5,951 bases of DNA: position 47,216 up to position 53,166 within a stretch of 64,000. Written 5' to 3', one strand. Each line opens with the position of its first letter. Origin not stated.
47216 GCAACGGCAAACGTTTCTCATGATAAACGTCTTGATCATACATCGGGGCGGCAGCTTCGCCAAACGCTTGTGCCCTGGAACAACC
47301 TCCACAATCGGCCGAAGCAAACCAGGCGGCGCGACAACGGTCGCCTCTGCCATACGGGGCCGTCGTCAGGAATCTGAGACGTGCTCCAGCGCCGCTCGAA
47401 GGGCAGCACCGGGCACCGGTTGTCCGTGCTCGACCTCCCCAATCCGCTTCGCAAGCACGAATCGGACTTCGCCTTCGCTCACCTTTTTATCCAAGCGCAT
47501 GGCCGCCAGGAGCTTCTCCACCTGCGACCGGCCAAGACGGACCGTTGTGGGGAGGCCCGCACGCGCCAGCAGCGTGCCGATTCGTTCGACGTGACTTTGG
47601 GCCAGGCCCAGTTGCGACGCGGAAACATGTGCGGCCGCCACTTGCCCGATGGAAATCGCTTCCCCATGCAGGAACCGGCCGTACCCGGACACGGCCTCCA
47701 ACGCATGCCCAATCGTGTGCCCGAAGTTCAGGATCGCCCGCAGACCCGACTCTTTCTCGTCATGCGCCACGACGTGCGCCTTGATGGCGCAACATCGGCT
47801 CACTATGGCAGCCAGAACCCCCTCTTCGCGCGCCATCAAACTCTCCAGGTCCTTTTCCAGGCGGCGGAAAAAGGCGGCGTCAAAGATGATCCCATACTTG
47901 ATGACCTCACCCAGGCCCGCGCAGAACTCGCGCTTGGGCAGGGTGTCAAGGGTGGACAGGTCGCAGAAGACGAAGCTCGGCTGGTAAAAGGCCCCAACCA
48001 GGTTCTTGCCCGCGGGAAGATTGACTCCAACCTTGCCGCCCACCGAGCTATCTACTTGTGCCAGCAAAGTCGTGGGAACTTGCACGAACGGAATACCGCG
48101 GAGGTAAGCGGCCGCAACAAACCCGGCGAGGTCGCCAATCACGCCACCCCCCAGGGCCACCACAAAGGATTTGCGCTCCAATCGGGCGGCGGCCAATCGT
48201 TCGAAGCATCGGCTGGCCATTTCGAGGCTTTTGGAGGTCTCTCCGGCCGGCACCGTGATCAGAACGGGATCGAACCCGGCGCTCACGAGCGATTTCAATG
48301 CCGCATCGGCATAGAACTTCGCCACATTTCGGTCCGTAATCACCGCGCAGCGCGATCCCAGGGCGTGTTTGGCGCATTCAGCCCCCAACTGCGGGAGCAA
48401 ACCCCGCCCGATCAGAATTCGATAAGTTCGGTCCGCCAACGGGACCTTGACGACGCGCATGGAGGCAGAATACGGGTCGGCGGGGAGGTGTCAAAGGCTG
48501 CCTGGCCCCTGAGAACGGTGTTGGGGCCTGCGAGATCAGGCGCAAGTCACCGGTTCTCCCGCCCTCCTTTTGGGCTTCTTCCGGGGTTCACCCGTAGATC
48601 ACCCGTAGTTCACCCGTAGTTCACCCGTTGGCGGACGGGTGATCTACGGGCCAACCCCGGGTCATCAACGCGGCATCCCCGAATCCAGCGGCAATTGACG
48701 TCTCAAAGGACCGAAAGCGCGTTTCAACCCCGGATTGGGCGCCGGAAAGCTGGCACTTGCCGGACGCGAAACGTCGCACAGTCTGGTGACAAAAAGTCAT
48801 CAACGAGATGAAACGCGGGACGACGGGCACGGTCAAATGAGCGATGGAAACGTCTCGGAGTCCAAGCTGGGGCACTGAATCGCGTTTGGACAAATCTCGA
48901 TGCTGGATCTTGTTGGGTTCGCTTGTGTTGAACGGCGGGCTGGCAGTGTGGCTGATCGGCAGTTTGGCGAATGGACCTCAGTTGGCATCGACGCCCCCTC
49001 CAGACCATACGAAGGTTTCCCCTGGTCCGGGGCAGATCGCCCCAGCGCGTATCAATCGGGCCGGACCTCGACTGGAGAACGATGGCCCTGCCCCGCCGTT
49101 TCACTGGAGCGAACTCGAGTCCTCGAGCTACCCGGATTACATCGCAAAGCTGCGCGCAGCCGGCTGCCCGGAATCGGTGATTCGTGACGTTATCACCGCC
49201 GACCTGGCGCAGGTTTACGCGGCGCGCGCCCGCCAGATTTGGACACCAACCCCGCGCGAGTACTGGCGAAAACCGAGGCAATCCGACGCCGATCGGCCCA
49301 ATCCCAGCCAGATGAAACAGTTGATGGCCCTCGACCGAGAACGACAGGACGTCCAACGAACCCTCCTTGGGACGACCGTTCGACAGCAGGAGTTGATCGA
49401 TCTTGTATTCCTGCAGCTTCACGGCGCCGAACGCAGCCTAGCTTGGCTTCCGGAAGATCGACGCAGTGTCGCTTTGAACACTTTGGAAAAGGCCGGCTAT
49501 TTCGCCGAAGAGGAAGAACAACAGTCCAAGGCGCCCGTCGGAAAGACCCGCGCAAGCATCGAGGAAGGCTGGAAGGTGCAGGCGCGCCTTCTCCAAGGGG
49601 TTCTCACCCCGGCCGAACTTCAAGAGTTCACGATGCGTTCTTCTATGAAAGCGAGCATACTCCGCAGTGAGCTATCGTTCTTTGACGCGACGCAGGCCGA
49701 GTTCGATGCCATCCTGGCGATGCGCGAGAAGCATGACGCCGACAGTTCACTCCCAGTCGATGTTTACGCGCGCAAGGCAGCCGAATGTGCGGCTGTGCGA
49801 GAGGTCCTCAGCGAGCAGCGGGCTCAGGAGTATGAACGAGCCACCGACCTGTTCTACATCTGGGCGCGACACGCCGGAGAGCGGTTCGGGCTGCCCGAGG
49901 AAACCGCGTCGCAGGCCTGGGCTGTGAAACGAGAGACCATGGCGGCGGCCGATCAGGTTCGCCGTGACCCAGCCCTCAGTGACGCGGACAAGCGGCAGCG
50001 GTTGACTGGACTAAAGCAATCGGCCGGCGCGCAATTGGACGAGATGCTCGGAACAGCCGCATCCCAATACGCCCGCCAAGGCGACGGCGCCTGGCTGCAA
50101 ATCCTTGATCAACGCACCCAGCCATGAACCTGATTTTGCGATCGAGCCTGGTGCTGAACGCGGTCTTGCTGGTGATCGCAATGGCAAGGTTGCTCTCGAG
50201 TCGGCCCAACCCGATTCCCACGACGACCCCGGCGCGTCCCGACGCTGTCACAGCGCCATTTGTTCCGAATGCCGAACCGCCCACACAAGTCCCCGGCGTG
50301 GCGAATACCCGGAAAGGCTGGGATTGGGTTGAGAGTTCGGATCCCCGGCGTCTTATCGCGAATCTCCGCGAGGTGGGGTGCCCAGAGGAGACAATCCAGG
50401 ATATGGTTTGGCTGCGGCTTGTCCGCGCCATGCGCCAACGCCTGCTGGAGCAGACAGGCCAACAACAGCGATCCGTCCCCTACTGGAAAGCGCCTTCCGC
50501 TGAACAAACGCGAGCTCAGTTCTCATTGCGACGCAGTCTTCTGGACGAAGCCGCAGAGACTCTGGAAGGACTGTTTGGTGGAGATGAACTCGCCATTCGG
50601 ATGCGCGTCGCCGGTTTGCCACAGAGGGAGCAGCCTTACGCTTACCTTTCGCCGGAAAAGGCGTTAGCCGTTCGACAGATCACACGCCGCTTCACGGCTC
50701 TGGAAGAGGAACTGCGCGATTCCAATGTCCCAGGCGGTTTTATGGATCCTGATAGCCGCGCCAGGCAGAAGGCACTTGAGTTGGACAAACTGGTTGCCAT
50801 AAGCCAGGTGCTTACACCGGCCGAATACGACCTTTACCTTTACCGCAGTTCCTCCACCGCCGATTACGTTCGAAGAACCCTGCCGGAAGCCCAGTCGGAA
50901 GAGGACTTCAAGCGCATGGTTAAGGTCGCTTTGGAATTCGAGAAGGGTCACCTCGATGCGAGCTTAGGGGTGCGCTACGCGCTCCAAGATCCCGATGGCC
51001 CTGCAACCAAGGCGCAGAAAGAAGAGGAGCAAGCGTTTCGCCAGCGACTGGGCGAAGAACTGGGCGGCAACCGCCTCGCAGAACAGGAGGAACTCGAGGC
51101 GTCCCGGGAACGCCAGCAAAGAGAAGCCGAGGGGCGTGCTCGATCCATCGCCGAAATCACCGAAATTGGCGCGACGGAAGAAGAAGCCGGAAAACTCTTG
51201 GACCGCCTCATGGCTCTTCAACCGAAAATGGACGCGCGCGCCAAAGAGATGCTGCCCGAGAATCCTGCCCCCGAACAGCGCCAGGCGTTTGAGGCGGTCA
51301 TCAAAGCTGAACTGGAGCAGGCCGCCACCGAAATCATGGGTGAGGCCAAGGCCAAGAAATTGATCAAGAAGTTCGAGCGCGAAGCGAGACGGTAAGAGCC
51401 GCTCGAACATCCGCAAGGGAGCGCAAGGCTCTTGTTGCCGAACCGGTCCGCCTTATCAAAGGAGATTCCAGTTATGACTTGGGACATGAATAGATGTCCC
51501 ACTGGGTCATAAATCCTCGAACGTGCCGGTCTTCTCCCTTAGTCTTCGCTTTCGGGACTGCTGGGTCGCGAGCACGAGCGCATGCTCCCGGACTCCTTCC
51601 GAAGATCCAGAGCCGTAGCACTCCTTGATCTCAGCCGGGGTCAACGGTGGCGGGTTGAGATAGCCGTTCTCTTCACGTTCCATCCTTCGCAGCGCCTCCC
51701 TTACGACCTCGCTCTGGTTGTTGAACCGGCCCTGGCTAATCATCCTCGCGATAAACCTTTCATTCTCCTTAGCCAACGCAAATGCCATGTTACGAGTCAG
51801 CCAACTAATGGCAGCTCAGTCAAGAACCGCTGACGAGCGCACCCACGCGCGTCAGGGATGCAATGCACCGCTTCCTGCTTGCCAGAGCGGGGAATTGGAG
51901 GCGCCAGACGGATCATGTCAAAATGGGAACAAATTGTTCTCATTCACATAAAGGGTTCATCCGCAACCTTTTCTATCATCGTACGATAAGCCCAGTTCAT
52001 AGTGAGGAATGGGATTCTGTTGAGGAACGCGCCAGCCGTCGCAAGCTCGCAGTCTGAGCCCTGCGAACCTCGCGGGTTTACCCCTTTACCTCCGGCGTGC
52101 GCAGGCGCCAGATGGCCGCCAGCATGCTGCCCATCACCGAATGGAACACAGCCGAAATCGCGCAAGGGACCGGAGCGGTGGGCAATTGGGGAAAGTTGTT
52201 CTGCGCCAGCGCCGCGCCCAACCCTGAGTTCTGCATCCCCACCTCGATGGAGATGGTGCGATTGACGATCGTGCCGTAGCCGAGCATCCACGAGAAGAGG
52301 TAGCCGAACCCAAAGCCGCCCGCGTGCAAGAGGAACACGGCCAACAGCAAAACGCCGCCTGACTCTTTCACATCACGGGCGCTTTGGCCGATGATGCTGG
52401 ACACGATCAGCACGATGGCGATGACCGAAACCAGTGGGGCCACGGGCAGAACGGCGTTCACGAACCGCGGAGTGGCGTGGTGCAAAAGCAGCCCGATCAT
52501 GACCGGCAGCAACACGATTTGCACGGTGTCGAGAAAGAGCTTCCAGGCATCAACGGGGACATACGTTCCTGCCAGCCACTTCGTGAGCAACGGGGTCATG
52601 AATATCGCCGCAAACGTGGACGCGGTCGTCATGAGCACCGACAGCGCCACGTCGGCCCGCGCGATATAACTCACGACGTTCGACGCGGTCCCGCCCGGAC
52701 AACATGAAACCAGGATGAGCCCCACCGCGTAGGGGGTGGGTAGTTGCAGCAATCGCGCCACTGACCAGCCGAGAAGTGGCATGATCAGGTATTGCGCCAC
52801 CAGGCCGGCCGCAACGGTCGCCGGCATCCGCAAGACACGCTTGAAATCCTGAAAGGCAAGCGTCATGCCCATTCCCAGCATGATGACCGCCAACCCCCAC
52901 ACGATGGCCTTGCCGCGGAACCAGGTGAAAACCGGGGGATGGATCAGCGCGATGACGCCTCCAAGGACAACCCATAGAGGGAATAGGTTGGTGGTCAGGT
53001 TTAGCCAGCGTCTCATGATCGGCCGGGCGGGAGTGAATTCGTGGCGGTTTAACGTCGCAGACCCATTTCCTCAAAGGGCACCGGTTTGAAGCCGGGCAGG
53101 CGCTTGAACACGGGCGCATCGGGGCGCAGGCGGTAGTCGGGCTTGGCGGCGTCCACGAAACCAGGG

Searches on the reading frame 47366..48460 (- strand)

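Call 13: search_protein_families(library=pfam, proteins=[window:47366-48460:-], max_evalue=0.001)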
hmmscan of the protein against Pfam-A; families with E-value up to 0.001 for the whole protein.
window:47366-48460:- (364 aa): 4 families
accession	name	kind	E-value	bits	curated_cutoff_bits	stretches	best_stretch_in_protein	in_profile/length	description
PF24621.2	DHQS_C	-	1.1e-48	165.3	27.6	1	182-327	1-144/144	3-dehydroquinate synthase C-terminal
PF01761.26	DHQ_synthase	-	2.1e-48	163.2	24.2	1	68-179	2-113/115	3-dehydroquinate synthase N-terminal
PF13685.12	Fe-ADH_2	-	1.4e-11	45.1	28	1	17-132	2-108/149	Iron-containing alcohol dehydrogenase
PF00465.25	Fe-ADH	-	9.9e-11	42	31.3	1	14-132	3-131/168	Iron-containing alcohol dehydrogenase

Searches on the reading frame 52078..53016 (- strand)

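Call 13: search_protein_families(library=pfam, proteins=[window:52078-53016:-], max_evalue=0.001)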
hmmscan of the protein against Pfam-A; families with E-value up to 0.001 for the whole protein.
window:52078-53016:- (312 aa): 2 families
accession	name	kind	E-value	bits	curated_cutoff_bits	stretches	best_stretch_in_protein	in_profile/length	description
PF01758.21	SBF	-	1.6e-47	162.1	24.3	1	41-216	3-188/191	Sodium Bile acid symporter family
PF13593.11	SBF_like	-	5.7e-18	65.7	25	1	14-303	5-311/313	SBF-like CPA transporter family (DUF4137)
